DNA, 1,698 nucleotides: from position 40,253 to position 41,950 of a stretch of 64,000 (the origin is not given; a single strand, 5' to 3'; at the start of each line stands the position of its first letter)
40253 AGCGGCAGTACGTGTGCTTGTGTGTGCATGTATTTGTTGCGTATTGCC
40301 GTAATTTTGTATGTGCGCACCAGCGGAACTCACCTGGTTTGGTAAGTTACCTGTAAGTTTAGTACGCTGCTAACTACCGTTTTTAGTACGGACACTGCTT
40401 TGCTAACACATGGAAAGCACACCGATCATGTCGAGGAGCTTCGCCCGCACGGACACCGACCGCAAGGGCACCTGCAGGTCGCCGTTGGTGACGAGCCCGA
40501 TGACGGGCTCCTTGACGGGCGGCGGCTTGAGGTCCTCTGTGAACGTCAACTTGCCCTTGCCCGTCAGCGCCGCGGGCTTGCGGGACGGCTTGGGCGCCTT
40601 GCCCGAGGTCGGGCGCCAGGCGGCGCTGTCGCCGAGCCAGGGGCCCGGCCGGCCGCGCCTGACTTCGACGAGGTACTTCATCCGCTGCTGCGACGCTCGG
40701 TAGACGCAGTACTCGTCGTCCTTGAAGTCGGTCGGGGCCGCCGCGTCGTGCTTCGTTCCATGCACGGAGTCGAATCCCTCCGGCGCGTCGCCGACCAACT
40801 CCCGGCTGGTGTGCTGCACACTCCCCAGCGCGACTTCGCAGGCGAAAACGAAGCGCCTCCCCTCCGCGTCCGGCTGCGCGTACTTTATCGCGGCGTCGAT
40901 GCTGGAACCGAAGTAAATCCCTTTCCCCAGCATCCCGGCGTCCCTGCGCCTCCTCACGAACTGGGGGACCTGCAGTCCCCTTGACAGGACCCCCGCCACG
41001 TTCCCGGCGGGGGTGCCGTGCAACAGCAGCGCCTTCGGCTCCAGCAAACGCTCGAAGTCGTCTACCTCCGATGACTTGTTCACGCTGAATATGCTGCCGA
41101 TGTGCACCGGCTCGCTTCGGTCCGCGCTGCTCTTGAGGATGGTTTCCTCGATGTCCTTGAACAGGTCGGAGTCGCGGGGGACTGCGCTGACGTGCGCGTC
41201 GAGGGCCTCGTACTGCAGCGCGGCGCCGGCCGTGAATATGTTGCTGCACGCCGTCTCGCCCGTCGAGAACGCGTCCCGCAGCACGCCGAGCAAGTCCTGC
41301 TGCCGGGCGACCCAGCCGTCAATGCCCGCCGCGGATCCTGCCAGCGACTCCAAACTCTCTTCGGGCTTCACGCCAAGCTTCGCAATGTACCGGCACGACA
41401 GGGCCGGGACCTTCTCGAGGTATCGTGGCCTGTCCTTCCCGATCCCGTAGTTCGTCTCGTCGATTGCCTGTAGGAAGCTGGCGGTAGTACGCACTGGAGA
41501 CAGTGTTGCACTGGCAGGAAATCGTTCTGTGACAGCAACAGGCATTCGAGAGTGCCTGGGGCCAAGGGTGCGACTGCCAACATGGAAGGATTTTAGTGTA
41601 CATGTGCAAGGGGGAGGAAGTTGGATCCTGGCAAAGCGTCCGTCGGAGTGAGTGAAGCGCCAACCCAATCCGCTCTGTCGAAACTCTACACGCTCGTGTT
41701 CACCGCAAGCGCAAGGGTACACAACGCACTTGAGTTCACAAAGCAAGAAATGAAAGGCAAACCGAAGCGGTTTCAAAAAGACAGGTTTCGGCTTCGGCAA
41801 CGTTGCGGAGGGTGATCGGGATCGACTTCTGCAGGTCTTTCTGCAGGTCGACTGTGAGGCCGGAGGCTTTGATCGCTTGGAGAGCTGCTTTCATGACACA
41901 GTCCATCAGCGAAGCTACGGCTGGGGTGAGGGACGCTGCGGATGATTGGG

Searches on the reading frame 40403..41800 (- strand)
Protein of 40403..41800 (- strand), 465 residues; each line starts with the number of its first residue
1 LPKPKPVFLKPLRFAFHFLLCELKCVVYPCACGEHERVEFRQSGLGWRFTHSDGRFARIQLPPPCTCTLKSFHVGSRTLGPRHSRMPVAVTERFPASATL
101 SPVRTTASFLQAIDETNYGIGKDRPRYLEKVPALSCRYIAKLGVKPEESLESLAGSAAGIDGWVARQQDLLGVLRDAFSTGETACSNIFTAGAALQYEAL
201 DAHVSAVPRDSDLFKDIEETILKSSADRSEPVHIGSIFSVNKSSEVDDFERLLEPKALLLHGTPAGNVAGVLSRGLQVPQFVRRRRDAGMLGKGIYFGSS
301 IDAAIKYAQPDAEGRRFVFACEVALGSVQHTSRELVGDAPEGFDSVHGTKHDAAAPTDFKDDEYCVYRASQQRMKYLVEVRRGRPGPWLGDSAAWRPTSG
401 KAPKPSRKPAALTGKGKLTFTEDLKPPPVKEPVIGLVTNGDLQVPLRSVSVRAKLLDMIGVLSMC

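Call 36: search_protein_families(library=pfam, proteins=[window:40403-41800:-], max_evalue=0.001)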
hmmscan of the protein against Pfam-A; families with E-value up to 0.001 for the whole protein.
window:40403-41800:- (465 aa): 1 family
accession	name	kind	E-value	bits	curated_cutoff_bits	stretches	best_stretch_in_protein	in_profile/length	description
PF00644.27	PARP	-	7.2e-24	84.8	26.7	1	214-381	4-198/199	Poly(ADP-ribose) polymerase catalytic domain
